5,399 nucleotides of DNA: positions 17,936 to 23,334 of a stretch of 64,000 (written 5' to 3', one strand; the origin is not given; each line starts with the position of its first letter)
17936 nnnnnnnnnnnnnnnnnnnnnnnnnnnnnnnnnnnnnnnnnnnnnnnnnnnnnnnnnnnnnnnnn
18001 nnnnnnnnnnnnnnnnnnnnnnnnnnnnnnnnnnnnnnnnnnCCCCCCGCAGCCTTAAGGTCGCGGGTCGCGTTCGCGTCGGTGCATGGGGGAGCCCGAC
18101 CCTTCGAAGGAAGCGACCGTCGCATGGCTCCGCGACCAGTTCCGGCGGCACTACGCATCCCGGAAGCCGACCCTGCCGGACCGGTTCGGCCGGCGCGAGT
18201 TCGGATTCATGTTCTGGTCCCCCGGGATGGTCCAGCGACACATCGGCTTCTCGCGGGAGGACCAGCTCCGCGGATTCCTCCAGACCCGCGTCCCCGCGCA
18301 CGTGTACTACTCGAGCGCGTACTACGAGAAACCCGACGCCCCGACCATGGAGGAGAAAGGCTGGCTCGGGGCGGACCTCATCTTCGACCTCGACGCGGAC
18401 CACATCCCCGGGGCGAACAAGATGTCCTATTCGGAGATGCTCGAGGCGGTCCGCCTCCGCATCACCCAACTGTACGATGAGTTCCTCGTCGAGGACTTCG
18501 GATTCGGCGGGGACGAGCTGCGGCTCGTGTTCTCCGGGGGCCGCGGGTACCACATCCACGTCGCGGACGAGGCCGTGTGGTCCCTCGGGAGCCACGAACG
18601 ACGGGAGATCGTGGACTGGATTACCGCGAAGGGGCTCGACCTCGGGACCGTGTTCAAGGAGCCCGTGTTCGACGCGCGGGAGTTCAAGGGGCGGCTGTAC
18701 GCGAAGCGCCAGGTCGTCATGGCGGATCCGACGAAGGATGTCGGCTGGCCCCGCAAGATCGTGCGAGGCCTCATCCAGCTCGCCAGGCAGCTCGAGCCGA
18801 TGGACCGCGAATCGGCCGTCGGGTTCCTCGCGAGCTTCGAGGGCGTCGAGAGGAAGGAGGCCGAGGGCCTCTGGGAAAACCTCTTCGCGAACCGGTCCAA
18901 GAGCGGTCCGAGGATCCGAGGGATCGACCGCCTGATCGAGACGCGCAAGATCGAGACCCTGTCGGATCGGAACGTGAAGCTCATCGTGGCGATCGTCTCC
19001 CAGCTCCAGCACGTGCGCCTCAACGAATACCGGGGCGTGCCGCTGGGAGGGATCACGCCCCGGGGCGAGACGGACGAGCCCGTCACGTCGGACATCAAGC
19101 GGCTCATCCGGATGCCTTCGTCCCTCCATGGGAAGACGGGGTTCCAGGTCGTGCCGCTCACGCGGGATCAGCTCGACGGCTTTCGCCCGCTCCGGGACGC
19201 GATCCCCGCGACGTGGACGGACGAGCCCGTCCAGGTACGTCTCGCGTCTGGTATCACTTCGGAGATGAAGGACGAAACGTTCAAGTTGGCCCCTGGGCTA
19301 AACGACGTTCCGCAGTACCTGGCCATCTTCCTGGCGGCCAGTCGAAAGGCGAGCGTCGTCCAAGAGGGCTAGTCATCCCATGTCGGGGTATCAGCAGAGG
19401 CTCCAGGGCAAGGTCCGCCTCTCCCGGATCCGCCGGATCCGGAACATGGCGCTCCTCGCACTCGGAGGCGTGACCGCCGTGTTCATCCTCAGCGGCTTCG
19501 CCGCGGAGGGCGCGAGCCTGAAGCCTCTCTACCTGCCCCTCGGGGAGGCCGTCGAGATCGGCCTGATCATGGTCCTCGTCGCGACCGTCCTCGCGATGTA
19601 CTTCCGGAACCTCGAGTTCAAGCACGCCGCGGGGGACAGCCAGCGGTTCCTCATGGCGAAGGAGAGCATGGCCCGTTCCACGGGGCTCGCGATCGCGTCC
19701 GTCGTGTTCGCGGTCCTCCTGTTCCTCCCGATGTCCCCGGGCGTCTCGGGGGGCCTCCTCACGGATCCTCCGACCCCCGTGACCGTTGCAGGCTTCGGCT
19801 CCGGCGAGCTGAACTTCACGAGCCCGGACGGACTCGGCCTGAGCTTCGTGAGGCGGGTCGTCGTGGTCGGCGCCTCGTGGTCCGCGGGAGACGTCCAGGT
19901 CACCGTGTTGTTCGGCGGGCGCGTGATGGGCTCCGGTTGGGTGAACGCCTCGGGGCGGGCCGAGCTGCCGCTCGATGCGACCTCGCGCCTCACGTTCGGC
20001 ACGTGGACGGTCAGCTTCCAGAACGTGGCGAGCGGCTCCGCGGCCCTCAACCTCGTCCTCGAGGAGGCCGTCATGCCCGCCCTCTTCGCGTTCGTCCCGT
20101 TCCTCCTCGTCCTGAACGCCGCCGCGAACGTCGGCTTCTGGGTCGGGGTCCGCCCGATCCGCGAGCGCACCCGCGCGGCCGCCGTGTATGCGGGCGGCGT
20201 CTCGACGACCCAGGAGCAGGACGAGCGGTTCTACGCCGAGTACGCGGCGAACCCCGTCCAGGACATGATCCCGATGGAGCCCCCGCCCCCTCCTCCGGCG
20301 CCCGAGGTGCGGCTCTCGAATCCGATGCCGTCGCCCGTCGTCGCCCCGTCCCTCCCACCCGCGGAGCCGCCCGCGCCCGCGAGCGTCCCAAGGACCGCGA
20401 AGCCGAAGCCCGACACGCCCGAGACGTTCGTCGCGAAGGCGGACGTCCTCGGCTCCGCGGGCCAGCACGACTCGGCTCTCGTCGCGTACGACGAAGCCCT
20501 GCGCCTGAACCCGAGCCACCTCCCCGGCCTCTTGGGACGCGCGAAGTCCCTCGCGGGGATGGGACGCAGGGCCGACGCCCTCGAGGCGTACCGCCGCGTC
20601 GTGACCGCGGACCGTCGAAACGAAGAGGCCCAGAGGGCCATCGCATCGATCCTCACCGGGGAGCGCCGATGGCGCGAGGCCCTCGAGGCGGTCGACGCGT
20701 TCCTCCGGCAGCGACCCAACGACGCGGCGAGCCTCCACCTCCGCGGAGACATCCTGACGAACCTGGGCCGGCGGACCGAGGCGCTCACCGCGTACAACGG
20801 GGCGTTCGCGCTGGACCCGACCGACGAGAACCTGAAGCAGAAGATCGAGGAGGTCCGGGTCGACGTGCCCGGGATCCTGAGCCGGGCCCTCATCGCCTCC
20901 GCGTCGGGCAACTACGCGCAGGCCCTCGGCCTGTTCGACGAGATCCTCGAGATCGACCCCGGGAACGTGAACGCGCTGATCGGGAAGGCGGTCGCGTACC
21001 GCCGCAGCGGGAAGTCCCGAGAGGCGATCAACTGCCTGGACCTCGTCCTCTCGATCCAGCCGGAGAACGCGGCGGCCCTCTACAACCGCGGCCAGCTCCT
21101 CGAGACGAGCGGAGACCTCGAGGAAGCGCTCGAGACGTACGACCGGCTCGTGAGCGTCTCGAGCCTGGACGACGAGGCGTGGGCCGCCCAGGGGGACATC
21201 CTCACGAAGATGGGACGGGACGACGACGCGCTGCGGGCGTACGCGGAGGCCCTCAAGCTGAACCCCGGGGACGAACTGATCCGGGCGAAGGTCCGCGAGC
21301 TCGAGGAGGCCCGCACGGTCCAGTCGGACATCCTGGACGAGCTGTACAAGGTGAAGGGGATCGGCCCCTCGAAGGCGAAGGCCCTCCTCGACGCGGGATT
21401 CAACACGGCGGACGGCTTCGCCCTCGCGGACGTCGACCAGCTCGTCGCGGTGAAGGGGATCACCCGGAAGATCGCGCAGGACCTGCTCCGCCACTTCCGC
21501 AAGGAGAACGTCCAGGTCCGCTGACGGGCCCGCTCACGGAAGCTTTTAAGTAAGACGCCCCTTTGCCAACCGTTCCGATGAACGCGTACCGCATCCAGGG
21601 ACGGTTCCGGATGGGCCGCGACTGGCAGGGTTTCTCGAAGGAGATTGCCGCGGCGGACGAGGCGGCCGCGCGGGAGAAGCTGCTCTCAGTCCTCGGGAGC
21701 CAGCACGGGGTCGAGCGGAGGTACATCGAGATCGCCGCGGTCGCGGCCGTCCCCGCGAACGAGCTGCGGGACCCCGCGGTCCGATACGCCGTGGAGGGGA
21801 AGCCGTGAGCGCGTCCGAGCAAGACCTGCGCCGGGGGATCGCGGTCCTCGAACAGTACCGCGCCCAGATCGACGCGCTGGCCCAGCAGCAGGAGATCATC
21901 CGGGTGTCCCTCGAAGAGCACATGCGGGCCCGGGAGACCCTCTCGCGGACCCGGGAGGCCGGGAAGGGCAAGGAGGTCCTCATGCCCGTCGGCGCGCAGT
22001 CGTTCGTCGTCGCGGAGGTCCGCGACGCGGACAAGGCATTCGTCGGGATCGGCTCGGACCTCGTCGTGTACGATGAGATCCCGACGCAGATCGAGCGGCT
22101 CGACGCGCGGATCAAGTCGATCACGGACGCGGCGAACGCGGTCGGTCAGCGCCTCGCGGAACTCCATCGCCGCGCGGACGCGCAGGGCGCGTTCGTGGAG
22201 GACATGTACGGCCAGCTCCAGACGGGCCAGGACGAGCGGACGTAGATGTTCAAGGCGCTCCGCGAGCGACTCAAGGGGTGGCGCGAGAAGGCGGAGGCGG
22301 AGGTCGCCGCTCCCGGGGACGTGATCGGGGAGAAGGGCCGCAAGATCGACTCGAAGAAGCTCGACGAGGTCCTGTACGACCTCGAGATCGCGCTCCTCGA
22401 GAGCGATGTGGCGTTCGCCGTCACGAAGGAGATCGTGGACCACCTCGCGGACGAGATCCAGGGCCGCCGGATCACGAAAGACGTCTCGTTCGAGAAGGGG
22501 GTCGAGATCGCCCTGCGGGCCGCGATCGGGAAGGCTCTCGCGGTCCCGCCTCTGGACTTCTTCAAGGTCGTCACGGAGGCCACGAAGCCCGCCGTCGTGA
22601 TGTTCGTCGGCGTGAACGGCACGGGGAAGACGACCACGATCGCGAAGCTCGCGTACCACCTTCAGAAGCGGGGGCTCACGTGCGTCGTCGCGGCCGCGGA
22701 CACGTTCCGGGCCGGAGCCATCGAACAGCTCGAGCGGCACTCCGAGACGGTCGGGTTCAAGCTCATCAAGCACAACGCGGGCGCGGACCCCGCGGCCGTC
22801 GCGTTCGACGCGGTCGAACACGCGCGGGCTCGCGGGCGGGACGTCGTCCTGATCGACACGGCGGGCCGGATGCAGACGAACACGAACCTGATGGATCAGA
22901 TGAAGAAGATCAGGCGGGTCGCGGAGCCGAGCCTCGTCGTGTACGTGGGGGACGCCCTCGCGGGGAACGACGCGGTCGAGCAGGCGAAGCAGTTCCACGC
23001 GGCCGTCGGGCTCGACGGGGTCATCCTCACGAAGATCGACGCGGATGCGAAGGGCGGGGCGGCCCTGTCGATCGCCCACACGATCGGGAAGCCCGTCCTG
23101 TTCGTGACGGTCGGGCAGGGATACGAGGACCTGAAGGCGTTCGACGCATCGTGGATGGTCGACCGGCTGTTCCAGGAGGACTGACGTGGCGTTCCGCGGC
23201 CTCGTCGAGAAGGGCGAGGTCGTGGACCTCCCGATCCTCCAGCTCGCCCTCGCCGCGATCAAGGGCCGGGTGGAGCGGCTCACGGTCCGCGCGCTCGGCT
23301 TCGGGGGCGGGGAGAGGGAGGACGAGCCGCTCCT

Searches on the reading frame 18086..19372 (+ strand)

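Call 72: search_protein_families(library=pfam, proteins=[window:18086-19372:+], max_evalue=0.0001)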
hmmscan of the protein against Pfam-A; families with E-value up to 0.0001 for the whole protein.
window:18086-19372:+ (428 aa): 1 family
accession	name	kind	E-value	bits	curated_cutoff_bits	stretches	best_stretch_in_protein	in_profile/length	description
PF01896.25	DNA_primase_S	-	3.4e-22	80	26.8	1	100-359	1-162/163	DNA primase small subunit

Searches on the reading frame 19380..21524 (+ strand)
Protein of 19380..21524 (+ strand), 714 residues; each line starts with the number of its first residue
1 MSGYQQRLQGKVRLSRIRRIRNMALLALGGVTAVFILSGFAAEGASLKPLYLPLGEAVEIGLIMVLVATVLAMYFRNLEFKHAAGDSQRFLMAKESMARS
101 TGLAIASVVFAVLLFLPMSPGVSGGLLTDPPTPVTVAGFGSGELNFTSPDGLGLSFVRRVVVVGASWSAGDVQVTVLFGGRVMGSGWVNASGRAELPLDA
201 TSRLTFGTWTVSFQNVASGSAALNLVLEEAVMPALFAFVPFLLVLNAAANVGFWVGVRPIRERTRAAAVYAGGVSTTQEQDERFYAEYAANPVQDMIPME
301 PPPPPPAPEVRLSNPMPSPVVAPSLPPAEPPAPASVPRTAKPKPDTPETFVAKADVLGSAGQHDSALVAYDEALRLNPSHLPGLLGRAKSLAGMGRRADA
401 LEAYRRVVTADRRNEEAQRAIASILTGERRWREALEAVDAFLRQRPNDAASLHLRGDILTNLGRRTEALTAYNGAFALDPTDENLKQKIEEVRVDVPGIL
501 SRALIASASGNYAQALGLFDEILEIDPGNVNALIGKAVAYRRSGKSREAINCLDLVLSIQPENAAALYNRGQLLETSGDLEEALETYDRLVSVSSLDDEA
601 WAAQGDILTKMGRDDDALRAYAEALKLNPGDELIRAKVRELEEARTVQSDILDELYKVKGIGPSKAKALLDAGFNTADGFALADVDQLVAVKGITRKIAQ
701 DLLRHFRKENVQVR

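Call 72: search_protein_families(library=pfam, proteins=[window:19380-21524:+], max_evalue=0.0001)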
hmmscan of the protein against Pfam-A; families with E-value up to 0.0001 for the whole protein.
window:19380-21524:+ (714 aa): 29 families (the best 25 are shown)
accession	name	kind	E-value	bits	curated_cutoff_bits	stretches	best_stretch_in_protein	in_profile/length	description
PF07719.23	TPR_2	-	2.3e-40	133.8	27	1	599-631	2-34/34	Tetratricopeptide repeat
PF00515.34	TPR_1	-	1.8e-35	119.7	27.8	1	599-630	2-33/34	Tetratricopeptide repeat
PF13181.12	TPR_8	-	1e-28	97.5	25.7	0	564-593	1-30/34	Tetratricopeptide repeat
PF13428.12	TPR_14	-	5.5e-27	91.9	23.5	0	599-635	2-38/44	Tetratricopeptide repeat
PF13432.12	TPR_16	-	1.1e-25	90.2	32.7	2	536-591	3-58/65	Tetratricopeptide repeat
PF14559.12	TPR_19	-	3.2e-25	88.7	25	2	508-565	3-60/68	Tetratricopeptide repeat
PF13414.12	TPR_11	-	3.2e-24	84.8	26.8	1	539-577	3-41/42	TPR repeat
PF13431.12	TPR_17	-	1.4e-20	72.2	24.4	0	518-550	1-33/34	Tetratricopeptide repeat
PF13424.12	TPR_12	-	5.4e-18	65.4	30.1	1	532-590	5-71/77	Tetratricopeptide repeat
PF23914.1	TPR_CcmH_CycH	-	1.8e-14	54.3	42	1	442-564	43-155/158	Cytochrome c-type biogenesis protein H TPR domain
PF13176.12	TPR_7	-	1.9e-14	52.9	27.9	0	600-631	1-34/36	Tetratricopeptide repeat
PF14520.12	HHH_5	-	3.7e-14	53.4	27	1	653-708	2-57/57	Helix-hairpin-helix domain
PF13174.12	TPR_6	-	1.7e-13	50.7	26.3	0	566-592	2-28/33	Tetratricopeptide repeat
PF12895.13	ANAPC3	-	1.3e-12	48.2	27.2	0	510-589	3-81/82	Anaphase-promoting complex, cyclosome, subunit 3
PF13371.12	TPR_9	-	3.6e-12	46.6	35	1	539-594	4-59/73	Tetratricopeptide repeat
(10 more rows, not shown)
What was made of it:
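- On TPR (Pfam clan CL0020): As a control, the canonical TPR protein at 19380-21524 scores E 2e-40 (call 72).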

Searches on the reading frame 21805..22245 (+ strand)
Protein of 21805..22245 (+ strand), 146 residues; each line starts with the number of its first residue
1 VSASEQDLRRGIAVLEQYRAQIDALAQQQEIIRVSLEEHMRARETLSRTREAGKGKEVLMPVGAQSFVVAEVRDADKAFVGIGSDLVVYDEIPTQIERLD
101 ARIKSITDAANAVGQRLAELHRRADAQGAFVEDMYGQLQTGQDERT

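Call 72: search_protein_families(library=pfam, proteins=[window:21805-22245:+], max_evalue=0.0001)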
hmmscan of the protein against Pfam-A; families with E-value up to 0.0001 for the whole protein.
window:21805-22245:+ (146 aa): 1 family
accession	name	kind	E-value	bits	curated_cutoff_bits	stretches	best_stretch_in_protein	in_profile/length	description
PF02996.22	Prefoldin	-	4.6e-17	62.5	23.2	1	18-125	1-108/120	Prefoldin subunit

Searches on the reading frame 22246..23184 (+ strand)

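Call 72: search_protein_families(library=pfam, proteins=[window:22246-23184:+], max_evalue=0.0001)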
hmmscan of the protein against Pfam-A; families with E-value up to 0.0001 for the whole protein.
window:22246-23184:+ (312 aa): 11 families
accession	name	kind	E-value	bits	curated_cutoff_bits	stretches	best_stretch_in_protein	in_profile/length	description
PF00448.28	SRP54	-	1.2e-76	257.2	22.7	1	115-309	1-195/196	SRP54-type protein, GTPase domain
PF02881.24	SRP54_N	-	3.1e-10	40.5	22.4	1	30-84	14-69/75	SRP54-type protein, helical bundle domain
PF13604.12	AAA_30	-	1.7e-08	34.8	27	1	114-250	16-137/191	AAA domain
PF13245.12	AAA_19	-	2.7e-06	28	25.1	1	108-237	4-126/134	AAA domain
PF13671.12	AAA_33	-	4.1e-06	27.6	27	1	117-227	1-93/143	AAA domain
PF03308.22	MeaB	-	1.2e-05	24.9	23.1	1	108-221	26-149/273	Methylmalonyl Co-A mutase-associated GTPase MeaB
PF06414.18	Zeta_toxin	-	1.5e-05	25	22.3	0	110-221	11-119/199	Zeta toxin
PF01656.29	CbiA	-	1.6e-05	25.3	25.4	0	125-152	9-36/125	CobQ/CobB/MinD/ParA nucleotide binding domain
PF13401.12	AAA_22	-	2.9e-05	24.9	27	1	116-226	6-108/130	AAA domain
PF13207.12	AAA_17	-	3.6e-05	24.5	27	1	121-234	1-108/136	AAA domain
PF25199.1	nSTAND_NTPase5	-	8.8e-05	22.8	34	0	110-203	36-129/145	Novel STAND NTPase 5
